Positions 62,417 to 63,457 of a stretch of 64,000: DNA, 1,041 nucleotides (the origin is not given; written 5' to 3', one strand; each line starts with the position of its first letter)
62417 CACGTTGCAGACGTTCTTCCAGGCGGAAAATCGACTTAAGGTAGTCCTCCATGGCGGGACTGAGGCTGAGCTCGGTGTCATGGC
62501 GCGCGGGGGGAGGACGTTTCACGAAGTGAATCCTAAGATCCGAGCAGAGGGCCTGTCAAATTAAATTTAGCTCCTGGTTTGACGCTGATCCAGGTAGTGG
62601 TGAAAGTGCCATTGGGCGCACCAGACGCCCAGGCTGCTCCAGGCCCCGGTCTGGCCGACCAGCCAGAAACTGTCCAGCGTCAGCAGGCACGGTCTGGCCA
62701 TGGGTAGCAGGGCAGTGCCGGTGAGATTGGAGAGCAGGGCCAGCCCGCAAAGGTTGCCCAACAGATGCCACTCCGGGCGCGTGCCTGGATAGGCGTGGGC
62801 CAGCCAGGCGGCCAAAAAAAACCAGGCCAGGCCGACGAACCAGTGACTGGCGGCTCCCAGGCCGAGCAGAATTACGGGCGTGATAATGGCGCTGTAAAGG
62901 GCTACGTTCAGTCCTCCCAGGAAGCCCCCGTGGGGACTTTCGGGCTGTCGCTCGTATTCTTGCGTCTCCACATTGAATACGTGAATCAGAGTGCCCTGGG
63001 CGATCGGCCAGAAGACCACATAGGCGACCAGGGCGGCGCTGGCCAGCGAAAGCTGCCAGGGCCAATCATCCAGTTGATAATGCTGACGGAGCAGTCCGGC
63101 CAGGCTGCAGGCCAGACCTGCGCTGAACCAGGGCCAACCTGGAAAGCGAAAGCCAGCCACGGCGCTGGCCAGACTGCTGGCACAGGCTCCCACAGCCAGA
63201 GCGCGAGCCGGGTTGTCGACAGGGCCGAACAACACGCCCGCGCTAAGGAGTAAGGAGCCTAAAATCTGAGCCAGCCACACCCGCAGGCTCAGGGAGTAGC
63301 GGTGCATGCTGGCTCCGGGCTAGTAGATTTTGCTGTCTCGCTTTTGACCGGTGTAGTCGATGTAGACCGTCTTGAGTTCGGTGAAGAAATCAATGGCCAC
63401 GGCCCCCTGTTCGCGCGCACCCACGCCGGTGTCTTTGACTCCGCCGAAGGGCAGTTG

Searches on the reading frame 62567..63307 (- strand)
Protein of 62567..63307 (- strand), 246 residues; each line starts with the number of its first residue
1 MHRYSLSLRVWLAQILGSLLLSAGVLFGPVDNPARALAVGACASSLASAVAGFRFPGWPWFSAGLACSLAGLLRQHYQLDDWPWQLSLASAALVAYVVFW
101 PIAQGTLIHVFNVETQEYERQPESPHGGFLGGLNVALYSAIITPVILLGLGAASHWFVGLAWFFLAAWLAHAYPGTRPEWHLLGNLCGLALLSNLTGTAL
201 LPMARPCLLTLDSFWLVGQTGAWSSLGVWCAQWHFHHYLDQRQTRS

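Call 39: find_encoding_contigs(protein=window:62567-63307:-, flank=10000, max_places=4)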
Protein window:62567-63307:- (246 aa): 1 contig read that carries it; 1 place shown.
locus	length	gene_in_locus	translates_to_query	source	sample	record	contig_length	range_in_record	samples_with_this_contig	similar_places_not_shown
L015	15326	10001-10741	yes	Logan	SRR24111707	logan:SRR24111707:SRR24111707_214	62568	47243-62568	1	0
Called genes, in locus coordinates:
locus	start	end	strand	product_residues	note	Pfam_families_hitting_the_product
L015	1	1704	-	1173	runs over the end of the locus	PF07517:SecA_DEAD, PF01043:SecA_PP_bind, PF21090:P-loop_SecA, PF07516:SecA_SW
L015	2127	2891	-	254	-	-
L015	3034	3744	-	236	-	PF03372:Exo_endo_phos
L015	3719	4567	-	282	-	-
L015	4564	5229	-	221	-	PF13472:Lipase_GDSL_2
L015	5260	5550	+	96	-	-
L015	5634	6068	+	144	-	PF00072:Response_reg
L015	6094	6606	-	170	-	PF01844:HNH, PF13395:HNH_4 (weak), PF14279:HNH_5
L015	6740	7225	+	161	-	-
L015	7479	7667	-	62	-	-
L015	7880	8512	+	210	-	-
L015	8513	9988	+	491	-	PF00171:Aldedh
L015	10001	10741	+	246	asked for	-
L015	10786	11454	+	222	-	PF01325:Fe_dep_repress, PF01047:MarR (weak), PF12802:MarR_2 (faint), PF25213:HVO_A0261_N (faint), PF02742:Fe_dep_repr_C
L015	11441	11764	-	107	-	-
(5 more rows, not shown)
